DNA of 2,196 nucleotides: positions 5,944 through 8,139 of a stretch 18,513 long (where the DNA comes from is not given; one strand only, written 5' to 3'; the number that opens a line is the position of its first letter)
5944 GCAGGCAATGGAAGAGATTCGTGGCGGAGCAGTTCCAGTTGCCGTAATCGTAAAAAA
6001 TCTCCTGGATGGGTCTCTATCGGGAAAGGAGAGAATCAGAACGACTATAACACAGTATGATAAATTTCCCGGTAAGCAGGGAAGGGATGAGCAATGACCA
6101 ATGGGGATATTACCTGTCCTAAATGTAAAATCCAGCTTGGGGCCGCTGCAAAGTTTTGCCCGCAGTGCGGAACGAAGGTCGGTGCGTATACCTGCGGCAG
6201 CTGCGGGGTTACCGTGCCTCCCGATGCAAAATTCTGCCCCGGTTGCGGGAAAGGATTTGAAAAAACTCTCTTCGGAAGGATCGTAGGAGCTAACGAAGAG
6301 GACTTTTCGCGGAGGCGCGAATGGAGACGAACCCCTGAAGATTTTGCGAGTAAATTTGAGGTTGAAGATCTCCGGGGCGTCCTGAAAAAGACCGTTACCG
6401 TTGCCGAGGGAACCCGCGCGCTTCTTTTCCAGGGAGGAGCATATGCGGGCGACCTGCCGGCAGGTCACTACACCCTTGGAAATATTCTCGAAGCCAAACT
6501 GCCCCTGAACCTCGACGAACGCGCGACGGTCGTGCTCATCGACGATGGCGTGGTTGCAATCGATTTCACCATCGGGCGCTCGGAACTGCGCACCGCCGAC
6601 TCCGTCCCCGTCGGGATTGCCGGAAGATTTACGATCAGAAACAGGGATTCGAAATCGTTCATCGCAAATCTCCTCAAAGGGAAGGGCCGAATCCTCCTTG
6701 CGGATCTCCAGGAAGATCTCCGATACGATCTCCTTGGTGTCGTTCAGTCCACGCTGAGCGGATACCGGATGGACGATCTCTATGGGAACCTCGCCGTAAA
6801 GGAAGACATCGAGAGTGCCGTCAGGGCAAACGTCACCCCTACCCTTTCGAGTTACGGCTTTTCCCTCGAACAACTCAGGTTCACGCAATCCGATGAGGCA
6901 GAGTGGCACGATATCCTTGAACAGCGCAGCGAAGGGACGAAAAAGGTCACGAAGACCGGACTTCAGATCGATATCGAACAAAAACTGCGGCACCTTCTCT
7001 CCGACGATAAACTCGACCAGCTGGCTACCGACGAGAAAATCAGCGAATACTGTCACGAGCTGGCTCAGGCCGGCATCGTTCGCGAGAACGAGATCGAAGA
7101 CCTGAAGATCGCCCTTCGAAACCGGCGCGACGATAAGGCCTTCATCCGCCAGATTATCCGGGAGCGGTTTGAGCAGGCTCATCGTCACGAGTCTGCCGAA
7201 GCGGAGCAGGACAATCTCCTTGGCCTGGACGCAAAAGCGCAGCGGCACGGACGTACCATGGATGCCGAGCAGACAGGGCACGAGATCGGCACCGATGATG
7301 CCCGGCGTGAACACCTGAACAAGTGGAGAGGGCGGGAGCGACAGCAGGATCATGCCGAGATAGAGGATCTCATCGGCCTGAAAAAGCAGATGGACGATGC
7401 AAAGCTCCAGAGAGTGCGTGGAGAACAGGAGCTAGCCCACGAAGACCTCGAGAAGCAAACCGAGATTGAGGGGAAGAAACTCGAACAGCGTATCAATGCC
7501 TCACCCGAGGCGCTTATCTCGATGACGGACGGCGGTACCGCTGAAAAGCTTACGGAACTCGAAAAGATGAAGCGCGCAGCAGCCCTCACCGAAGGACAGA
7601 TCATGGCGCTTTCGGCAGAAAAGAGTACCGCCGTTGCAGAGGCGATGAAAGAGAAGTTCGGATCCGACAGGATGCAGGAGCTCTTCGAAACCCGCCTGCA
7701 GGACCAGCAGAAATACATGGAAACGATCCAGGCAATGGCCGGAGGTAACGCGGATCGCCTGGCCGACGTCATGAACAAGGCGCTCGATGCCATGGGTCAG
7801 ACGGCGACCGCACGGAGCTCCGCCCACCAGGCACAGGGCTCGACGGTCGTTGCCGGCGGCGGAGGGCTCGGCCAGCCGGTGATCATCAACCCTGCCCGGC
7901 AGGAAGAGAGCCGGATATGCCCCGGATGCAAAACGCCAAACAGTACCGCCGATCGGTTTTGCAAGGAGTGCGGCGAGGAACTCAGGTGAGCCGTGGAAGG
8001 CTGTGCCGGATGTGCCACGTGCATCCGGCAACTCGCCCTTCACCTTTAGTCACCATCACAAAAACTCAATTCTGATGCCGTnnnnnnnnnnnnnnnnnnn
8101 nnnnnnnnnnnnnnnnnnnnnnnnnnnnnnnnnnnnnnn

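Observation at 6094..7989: Unusual Zn-ribbon / Band_7_1 SPFH / ~250-aa coiled-coil / Zn-ribbon fusion protein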

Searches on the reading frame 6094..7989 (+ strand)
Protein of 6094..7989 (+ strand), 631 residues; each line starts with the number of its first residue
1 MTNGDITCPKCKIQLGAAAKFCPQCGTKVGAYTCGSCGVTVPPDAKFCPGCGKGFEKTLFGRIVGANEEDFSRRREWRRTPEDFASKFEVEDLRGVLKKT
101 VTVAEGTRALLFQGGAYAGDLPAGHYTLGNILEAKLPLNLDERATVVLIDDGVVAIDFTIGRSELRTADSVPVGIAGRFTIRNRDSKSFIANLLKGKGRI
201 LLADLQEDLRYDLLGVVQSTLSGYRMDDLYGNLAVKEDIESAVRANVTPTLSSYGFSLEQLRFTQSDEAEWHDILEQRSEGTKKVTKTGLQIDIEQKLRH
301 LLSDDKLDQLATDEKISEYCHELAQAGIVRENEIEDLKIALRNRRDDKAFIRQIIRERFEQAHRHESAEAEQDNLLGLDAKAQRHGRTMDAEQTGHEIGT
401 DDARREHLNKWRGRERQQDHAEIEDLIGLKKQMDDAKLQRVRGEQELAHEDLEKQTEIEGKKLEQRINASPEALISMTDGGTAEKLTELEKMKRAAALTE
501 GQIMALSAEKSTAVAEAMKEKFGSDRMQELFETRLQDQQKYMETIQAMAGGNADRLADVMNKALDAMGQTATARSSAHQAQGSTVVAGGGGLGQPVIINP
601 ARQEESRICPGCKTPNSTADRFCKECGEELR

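Call 3: search_protein_families(library=pfam, proteins=[window:6094-7989:+], max_evalue=0.01)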
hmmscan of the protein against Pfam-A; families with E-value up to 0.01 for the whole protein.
window:6094-7989:+ (631 aa): 9 families
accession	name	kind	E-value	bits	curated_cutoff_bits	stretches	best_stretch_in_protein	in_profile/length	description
PF12773.13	DZR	-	2.6e-14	53.5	27.3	2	8-52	1-45/45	Double zinc ribbon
PF13240.11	Zn_Ribbon_1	-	1.7e-10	40.8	25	2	34-53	2-21/23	zinc-ribbon domain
PF17032.10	Zn_ribbon_15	-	9.6e-08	33.2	28.9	0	32-52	53-73/73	zinc-ribbon family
PF01145.31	Band_7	-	1.6e-07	32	23.6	1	102-267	2-146/176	SPFH domain / Band 7 family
PF13248.11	Zn_ribbon_3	-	4.6e-07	29.5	27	1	608-630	4-26/26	zinc-ribbon domain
PF10571.15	UPF0547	-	7.7e-05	23.2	29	0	7-26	2-21/26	Uncharacterised protein family UPF0547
PF13421.11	Band_7_1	-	0.00054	20.1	24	0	172-263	100-190/211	SPFH domain-Band 7 family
PF18912.6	DZR_2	-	0.0018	18.5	27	0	608-630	9-31/56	Double zinc ribbon domain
PF24463.1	DUF7577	-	0.0034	17.4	28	0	605-631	1-27/27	Domain of unknown function (DUF7577)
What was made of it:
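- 6115..6249 (+): N-terminal double zinc ribbon, residues 8-52, with four CxxC pairs (C8/11, C22/25, C34/37, C48/51). Pfam DZR E 2.6e-14 (call 3).
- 6340..6894 (+): SPFH (Band 7) domain, residues ~83-267. Pfam Band_7 32 bits, above the 23.6 cut-off (call 3).
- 7915..7983 (+): C-terminal zinc ribbon, residues 608-630 (C609/612, C623/626). Pfam Zn_ribbon_3 E 4.6e-7 (call 3).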

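Call 6: search_protein_families(library=ncbifam, proteins=[window:6094-7989:+], max_evalue=0.1)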
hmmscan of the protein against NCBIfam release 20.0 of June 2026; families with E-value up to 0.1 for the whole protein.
window:6094-7989:+ (631 aa): 2 families
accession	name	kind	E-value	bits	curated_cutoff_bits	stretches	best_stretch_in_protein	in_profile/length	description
NF011149.0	PRK14559.1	equivalog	7.7e-07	28.2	374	1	6-68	2-64/642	serine/threonine phosphatase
NF045510.1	4Cys_prefix_kin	domain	0.035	14.3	24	1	610-630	5-26/26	4-Cys prefix domain-containing protein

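Call 7: find_homologous_proteins(query=window:6094-7986:+, max_evalue=0.001)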
Query window:6094-7986:+ (631 aa): 30 proteins with E <= 0.001 among 8000 candidates.
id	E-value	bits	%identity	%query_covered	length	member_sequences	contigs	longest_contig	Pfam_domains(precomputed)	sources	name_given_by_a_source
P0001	0.0e+0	1300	92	100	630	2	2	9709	PF13240.12,PF01145.32,PF12773.14,PF17032.11,PF13248.12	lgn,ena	-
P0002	0.0e+0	1248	89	100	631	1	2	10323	PF13240.12,PF01145.32,PF12773.14,PF17032.11,PF13248.12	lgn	-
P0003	0.0e+0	1243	88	100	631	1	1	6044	PF13240.12,PF01145.32,PF12773.14,PF17032.11,PF13248.12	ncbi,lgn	-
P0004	0.0e+0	1236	88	100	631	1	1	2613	PF13240.12,PF01145.32,PF12773.14,PF17032.11,PF13248.12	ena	-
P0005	0.0e+0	1222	87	100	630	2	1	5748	PF13240.12,PF01145.32,PF12773.14,PF17032.11,PF13248.12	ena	-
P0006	0.0e+0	1219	87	100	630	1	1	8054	PF13240.12,PF01145.32,PF12773.14,PF17032.11,PF13248.12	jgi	-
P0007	0.0e+0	1217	87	100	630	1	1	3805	PF13240.12,PF01145.32,PF12773.14,PF17032.11,PF13248.12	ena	-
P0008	0.0e+0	1207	86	100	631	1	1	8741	PF13240.12,PF01145.32,PF12773.14,PF17032.11,PF13248.12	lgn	-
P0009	0.0e+0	1207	86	100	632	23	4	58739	PF13240.12,PF01145.32,PF12773.14,PF17032.11,PF13248.12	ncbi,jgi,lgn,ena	-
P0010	0.0e+0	1205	86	100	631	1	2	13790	PF13240.12,PF01145.32,PF12773.14,PF17032.11,PF13248.12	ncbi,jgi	jgi:RNA polymerase subunit RPABC4/transcription elongation factor Spt4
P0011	0.0e+0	1167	83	100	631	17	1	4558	PF13240.12,PF01145.32,PF12773.14,PF17032.11,PF13248.12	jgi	-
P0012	0.0e+0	1144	82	100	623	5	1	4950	PF13240.12,PF01145.32,PF12773.14,PF17032.11,PF13248.12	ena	-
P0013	0.0e+0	1129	80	100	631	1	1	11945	PF13240.12,PF01145.32,PF12773.14,PF17032.11,PF13248.12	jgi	-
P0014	0.0e+0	1129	80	100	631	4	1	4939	PF18912.7,PF13240.12,PF12773.14,PF17032.11,PF13248.12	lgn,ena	-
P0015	2.6e-283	959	87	81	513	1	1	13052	PF01145.32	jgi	-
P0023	4.0e-216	738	52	100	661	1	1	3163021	PF18912.7,PF13240.12,PF01145.32,PF12773.14,PF17032.11,PF24460.2,PF13248.12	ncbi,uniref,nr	ncbi:zinc-ribbon domain-containing protein [Methanoplanus endosymbiosus]|uniref:Zinc-ribbon domain-c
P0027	3.3e-203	695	52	100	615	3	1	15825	PF13240.12,PF12773.14,PF17032.11,PF24460.2,PF13248.12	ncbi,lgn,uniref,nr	ncbi:zinc-ribbon domain-containing protein [Methanocalculus taiwanensis]|uniref:Zinc-ribbon domain-c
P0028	1.3e-66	244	29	98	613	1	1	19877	PF13240.12,PF12773.14,PF17032.11,PF13248.12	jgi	jgi:hypothetical protein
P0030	6.7e-18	83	25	52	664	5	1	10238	PF01145.32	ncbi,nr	ncbi:MAG: hypothetical protein KDA83_13010 [Planctomycetales bacterium]|nr:hypothetical protein [Pla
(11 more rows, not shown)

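Call 8: find_encoding_contigs(protein=window:6094-7986:+, flank=10000, max_places=6)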
Protein window:6094-7986:+ (631 aa): 21 contigs read that carry it; 6 places shown.
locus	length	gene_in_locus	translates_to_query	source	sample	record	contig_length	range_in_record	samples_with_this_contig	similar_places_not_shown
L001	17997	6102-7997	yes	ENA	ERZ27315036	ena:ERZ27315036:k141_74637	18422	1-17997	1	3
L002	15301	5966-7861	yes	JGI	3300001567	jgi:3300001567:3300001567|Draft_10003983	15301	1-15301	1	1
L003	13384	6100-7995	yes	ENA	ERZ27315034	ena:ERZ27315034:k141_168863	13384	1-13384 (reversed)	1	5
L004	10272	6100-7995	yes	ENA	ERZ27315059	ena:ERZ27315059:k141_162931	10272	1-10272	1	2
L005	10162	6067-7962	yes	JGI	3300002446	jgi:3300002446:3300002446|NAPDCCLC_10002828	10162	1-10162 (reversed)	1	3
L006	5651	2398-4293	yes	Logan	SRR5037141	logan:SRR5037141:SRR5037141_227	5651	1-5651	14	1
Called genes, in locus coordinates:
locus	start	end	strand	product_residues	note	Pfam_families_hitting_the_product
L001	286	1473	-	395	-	PF13191:AAA_16 (faint), PF07728:AAA_5 (faint), PF00004:AAA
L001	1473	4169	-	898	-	PF13432:TPR_16, PF00515:TPR_1 (weak), PF07719:TPR_2 (weak), PF13424:TPR_12 (weak), PF13424:TPR_12 (weak), PF13432:TPR_16, PF00515:TPR_1, PF13424:TPR_12, +26 more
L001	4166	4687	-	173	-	-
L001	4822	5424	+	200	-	-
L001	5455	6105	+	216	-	-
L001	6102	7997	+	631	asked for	PF12773:DZR, PF13240:Zn_Ribbon_1 (faint), PF13248:Zn_ribbon_3 (faint), PF17032:Zn_ribbon_15 (faint), PF01145:Band_7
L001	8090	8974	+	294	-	PF13240:Zn_Ribbon_1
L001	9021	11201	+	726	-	PF00515:TPR_1, PF07719:TPR_2, PF13181:TPR_8, PF13424:TPR_12, PF13414:TPR_11, PF13431:TPR_17, PF13432:TPR_16, PF14559:TPR_19, +61 more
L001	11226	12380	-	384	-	PF13384:HTH_23, PF13518:HTH_28 (weak), PF13551:HTH_29, PF13565:HTH_32, PF13358:DDE_3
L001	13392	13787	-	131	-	PF04322:DUF473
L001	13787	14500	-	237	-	PF09754:PAC2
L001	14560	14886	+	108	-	PF18446:DUF5611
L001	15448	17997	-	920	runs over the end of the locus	PF00133:tRNA-synt_1, PF01406:tRNA-synt_1e (faint), PF01921:tRNA-synt_1f (faint), PF09334:tRNA-synt_1g, PF13603:tRNA-synt_1_2, PF09334:tRNA-synt_1g (weak), PF08264:Anticodon_1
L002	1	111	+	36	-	?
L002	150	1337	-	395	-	PF13191:AAA_16 (faint), PF07728:AAA_5 (faint), PF00004:AAA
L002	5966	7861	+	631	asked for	PF12773:DZR, PF13240:Zn_Ribbon_1 (faint), PF13248:Zn_ribbon_3 (faint), PF17032:Zn_ribbon_15 (faint), PF01145:Band_7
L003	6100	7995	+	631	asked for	PF12773:DZR, PF13240:Zn_Ribbon_1 (faint), PF13248:Zn_ribbon_3 (faint), PF17032:Zn_ribbon_15 (faint), PF01145:Band_7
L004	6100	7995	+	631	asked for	PF12773:DZR, PF13240:Zn_Ribbon_1 (faint), PF13248:Zn_ribbon_3 (faint), PF17032:Zn_ribbon_15 (faint), PF01145:Band_7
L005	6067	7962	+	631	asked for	PF12773:DZR, PF13240:Zn_Ribbon_1 (faint), PF13248:Zn_ribbon_3 (faint), PF17032:Zn_ribbon_15 (faint), PF01145:Band_7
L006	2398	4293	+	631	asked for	PF12773:DZR, PF13240:Zn_Ribbon_1 (faint), PF13248:Zn_ribbon_3 (faint), PF17032:Zn_ribbon_15 (faint), PF01145:Band_7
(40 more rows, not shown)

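Call 13: search_solved_structures(query=A1, max_evalue=1, show_alignments=2)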
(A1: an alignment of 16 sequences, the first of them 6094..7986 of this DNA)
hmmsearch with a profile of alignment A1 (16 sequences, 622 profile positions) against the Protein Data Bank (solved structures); distinct sequences matched with E-value up to 1: 35.
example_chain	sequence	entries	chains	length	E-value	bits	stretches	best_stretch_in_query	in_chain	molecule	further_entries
9sfa_A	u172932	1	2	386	0.011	17.5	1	7-34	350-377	Putative regulatory protein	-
9i14_Lj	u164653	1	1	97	0.017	16.8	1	17-62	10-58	Large ribosomal subunit protein eL37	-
6gz3_Aj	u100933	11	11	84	0.019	16.7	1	17-62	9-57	Ribosomal protein L37 | ribosomal protein eL37 | 60S ribosomal protein L37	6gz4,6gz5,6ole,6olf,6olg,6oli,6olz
9ru7_Lj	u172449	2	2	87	0.02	16.6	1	17-62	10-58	Large ribosomal subunit protein eL37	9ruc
3j7o_j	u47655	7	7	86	0.02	16.6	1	17-62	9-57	Ribosomal protein eL37 | Ribosomal protein L37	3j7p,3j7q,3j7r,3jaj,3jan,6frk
11he_37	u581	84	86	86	0.02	16.6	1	17-62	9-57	60S ribosomal protein L37 | eL37 | Ribosomal protein L37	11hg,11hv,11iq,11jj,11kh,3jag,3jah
7qvp_Lj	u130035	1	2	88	0.02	16.6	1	17-62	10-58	Ribosomal protein L37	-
9y49_Cj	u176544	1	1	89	0.022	16.5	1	17-62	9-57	60S ribosomal protein L37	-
9y4g_Cj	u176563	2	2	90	0.023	16.4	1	17-62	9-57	60S ribosomal protein L37 | Ribosomal protein L37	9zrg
22tu_Lj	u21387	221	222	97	0.026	16.2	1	17-62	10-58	60S ribosomal protein L37 | Large ribosomal subunit protein eL37 | 60S RIBOSOMAL PROTEIN EL37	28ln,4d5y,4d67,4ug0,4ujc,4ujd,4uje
3j92_j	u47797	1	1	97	0.026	16.2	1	17-62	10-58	eL37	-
8q7z_Bj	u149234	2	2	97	0.03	16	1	17-62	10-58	Ribosomal protein L37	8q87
7oyc_j1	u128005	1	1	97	0.033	15.9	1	17-62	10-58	Ribosomal protein L37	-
7oya_j1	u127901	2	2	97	0.033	15.9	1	17-62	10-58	Ribosomal protein L37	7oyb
11xu_G1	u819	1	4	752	0.045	15.5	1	8-60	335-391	Double zinc ribbon and ankyrin repeat-containing protein 1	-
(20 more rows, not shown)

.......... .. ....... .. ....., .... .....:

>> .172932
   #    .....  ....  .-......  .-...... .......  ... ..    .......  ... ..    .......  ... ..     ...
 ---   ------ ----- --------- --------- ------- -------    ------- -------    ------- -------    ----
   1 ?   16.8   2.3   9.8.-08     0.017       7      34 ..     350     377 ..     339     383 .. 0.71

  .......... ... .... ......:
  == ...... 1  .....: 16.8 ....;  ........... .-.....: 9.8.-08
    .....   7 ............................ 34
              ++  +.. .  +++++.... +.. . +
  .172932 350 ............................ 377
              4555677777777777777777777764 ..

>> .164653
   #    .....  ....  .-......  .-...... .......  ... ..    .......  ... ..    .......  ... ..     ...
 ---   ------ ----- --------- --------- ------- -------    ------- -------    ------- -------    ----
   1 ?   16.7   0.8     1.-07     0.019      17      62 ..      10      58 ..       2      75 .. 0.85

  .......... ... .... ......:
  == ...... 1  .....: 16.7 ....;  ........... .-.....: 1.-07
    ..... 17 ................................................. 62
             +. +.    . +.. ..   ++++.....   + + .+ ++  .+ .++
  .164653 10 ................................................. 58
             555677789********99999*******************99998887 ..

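Call 28: predict_structure(alignment_id=A1)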
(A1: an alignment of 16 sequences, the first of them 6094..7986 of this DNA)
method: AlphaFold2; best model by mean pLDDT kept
length: 631 residues; sequences in the alignment: 16
mean_pLDDT: 64.9   pTM: 0.32
mean pLDDT of the five models: 64.9, 64.2, 59.7, 58.9, 57.6
residues with pLDDT >= 90: 1; 70-90: 291; 50-70: 201; < 50: 138
segments of 3 or more residues with pLDDT < 50: 1-4, 56-75, 91-97, 268-293, 376-400, 402-405, 495-498, 506-509, 569-605
pLDDT, mean of each block of 10 residues (from residue 1): 56 70 64 68 71 51 36 52 68 46 73 77 70 64 73 80 78 79 84 75 82 82 73 69 85 87 59 40 33 62 83 86 81 86 84 83 65 49 42 33 53 69 76 79 70 73 64 56 61 50 50 52 58 78 64 61 58 35 35 37 56 79 80 64
secondary structure, 60 per line:
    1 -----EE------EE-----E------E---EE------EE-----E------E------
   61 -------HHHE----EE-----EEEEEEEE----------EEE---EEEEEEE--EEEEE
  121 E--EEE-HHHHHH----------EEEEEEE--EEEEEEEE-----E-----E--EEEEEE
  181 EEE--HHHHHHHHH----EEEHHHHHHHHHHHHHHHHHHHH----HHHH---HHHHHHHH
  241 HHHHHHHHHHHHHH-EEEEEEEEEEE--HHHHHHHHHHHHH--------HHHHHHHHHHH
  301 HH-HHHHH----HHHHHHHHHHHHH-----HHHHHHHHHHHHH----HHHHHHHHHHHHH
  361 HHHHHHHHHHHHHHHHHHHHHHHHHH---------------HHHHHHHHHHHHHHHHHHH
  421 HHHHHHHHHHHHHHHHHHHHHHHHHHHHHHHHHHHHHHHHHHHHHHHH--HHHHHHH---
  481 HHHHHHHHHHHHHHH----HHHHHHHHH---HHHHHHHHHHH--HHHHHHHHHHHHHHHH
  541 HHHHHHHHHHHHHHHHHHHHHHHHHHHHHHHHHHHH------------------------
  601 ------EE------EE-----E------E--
elements in order: E83-90 E101-103 E107-113 E116-121 E124-126 H128-133 E144-150 E153-160 E175-183 H186-194 E199-201 H202-221 H226-229 H233-254 E256-266 H269-281 H290-302 H304-308 H313-325 H331-343 H348-386 H402-468 H471-477 H481-495 H500-508 H512-522 H525-576
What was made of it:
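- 6340..6894 (+): AF2 pLDDT is 70-87 (call 28).
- On SPFH / Band 7 superfamily: A helical region is present (call 28).
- AF2 breaks the helical region into many segments with low-confidence joints (call 28).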

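Call 31: find_related_loci(query=A1, collection=genome_contigs, flank=10000)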
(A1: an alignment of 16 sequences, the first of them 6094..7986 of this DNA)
Query A1 (631 aa) in genome_contigs; peptide patterns used: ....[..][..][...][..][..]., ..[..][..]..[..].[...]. (x = any residue, [..] = any of these).
67 stretches matched a pattern; 6 encode a relative of the query (tblastn E <= 1e-3); 6 distinct loci.
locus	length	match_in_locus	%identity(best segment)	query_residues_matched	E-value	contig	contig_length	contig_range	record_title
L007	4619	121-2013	82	1-631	0e+0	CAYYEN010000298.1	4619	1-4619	MAG TPA_asm: uncultured Spirochaetaceae bacterium isolate binchicken_co153_445 genome assembly, contig: NODE_32014_lengt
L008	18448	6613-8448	60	7-630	0e+0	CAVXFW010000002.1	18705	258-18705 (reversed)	MAG: uncultured Methanomicrobiaceae archaeon isolate MFD02416.bin.2.146 genome assembly, contig: contig_102995, whole ge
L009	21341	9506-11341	60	7-630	0e+0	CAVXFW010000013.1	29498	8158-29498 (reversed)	MAG: uncultured Methanomicrobiaceae archaeon isolate MFD02416.bin.2.146 genome assembly, contig: contig_38860, whole gen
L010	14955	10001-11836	60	7-630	0e+0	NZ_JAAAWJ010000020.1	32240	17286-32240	Methanogenium sp. MK-MG MKMG_20, whole genome shotgun sequence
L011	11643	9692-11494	57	3-631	0e+0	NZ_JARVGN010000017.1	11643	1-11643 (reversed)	MAG: Methanocalculus sp. isolate M17C-73-07 NODE_17_length_11643_cov_3.038648, whole genome shotgun sequence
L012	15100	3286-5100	52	2-630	0e+0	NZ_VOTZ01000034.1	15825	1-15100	Methanocalculus taiwanensis strain P2F9704a SEQ34, whole genome shotgun sequence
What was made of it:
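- Tried and rejected: It found only six close loci, because the back-translated patterns were specific to the Methanomicrobiales clade (call 31).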

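Call 45: search_protein_representatives(alignment_id=A1)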
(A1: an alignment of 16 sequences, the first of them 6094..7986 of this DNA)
Query: 16 sequences, 622 profile positions. Proteins with E-value up to 0.001 (for the whole library): 21266; up to 1e-10: 1535; up to 1e-30: 394. The best 150 are listed.
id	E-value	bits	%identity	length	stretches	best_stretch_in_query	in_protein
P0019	0.0e+00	1025.0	-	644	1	6-622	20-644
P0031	9.8e-164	562.7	-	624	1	1-621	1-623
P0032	1.4e-148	512.7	-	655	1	9-621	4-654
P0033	3.5e-148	511.3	-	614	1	1-621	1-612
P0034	3.7e-145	501.4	-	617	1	3-621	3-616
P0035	6.0e-145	500.7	-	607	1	1-621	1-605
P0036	1.7e-136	472.8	-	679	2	9-301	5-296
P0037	1.0e-135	470.2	-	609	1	9-621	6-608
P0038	1.5e-133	463.0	-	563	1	1-592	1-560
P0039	5.7e-132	457.8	-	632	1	9-621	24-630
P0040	1.3e-131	456.6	-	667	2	166-621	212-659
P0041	4.5e-131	454.8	-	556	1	20-583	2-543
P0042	1.7e-126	439.7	-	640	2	1-313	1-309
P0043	1.4e-123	430.1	-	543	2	4-329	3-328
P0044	2.7e-123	429.1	-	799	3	1-302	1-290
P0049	9.9e-113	394.2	-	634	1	8-620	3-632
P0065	1.0e-91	324.8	-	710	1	7-620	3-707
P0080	2.4e-83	297.2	-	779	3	1-289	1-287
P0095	1.1e-76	275.2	-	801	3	9-330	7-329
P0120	1.1e-68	248.7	-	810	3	3-351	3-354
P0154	1.6e-61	225.1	-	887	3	9-283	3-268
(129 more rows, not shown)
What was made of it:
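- Tried and rejected: The exhaustive search (call 45) showed the true size.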

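Call 46: list_cluster_members(proteins=[P0031, P0032, P0036, P0044, P0049, P0065, P0080, P0095, P0120, P0154])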
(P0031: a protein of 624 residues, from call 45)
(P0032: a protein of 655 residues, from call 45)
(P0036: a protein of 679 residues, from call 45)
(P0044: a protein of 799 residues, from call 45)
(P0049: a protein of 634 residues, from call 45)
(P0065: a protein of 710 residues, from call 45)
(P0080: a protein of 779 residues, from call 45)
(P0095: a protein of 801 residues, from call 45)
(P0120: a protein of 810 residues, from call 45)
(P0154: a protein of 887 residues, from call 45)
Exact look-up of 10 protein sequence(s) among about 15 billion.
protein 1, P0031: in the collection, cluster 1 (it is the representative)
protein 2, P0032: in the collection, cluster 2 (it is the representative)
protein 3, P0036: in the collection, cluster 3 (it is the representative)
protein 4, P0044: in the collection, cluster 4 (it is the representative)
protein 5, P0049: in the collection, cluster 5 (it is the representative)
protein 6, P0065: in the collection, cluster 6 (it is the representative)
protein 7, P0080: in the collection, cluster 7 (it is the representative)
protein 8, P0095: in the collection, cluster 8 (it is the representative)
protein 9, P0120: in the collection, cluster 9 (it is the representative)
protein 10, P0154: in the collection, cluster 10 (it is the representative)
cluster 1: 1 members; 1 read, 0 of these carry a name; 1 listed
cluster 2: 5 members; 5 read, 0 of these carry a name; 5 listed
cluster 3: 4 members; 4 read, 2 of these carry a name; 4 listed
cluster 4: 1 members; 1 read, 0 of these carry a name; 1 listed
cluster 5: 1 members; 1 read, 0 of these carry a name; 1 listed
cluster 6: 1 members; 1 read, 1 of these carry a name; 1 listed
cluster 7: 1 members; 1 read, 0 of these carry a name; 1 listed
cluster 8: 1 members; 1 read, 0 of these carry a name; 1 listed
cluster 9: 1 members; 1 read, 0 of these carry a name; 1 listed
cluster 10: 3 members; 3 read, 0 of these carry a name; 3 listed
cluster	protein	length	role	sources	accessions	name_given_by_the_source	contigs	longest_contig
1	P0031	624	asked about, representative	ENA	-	-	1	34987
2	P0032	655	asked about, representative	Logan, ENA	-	-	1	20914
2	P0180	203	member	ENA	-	-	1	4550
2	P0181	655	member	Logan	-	-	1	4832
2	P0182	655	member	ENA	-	-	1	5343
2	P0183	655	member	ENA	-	-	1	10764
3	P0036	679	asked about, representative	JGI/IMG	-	-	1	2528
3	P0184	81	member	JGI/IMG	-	hypothetical protein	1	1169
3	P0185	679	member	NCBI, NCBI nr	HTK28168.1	MAG TPA: SPFH domain-containing protein [Vicinamibacterales bacterium] | SPFH domain-containing protein [Vicinamibacterales bacterium]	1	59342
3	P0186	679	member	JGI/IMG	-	-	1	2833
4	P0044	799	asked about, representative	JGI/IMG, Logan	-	-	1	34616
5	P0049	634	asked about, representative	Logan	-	-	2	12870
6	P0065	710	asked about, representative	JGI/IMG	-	hypothetical protein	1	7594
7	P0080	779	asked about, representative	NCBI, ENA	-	-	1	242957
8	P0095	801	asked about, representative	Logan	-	-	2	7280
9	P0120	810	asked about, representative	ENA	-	-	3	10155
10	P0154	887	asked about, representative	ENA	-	-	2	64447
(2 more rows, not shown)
